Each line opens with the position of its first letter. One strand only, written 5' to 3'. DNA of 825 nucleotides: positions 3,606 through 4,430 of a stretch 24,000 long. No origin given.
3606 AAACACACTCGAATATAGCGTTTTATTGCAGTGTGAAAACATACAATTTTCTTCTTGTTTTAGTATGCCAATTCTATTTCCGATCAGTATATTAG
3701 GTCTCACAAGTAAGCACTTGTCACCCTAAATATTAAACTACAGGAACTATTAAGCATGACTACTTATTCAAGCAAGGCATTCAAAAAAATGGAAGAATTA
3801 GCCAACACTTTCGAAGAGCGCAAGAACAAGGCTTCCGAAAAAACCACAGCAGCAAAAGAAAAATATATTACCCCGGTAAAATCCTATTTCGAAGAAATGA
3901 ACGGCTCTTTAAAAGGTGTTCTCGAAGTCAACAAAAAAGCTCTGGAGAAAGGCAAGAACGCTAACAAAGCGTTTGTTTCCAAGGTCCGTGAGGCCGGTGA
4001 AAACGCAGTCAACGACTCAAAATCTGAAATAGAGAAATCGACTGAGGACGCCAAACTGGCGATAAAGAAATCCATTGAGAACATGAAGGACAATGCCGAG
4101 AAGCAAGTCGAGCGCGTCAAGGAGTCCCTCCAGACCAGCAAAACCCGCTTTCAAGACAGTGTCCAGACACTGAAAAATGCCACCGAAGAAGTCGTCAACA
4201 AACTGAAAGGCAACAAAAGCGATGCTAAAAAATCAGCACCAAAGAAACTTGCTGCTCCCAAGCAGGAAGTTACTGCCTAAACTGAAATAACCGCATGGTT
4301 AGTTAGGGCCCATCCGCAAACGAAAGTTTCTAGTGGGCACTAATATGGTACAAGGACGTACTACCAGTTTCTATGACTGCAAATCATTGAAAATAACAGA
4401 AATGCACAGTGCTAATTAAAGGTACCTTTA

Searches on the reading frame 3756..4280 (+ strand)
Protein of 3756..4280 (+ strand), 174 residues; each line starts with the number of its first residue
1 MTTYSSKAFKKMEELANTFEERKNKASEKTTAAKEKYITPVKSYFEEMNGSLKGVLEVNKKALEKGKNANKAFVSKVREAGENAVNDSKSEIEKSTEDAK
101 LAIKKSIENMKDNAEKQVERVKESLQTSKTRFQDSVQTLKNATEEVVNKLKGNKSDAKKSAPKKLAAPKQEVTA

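Call 3: search_protein_families(library=ncbifam, proteins=[window:3756-4280:+])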
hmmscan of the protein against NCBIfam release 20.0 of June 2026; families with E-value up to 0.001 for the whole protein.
window:3756-4280:+ (174 aa): 2 families
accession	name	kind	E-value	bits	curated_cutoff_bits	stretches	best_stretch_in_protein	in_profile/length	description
NF052504.1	sll1863_fam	domain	0.00025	21.2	35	0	53-110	35-92/93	sll1863 family stress response protein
TIGR01837.1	PHA_granule_1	subfamily_domain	0.00077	19.5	94.7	1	66-151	20-102/118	poly(hydroxyalkanoate) granule-associated protein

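Call 47: search_protein_families(library=pfam, proteins=[window:3756-4280:+], max_evalue=0.1)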
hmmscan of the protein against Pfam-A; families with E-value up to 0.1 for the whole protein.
window:3756-4280:+ (174 aa): 7 families
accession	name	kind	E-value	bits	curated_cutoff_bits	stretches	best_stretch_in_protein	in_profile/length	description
PF01442.23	Apolipoprotein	-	8.1e-05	22.8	90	1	10-155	44-168/190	Apolipoprotein A1/A4/E domain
PF23735.1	KIF9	-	0.0036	17.9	31.9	1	45-146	10-109/140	Kinesin-like protein KIF9 domain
PF07889.17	DUF1664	-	0.026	15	34.6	1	97-151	29-83/124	Protein of unknown function (DUF1664)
PF09361.15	Phasin_2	-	0.045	14.4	24.9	1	56-148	4-94/100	Phasin protein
PF19493.4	Trypco1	-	0.058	14.4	24.6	0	112-154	18-60/98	Trypsin-co-occurring domain 1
PF09769.14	ApoO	-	0.076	13.4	31.4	1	108-151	10-53/131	Apolipoprotein O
PF04513.17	Baculo_PEP_C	-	0.094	13.2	38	0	101-151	41-88/140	Baculovirus polyhedron envelope protein, PEP, C terminus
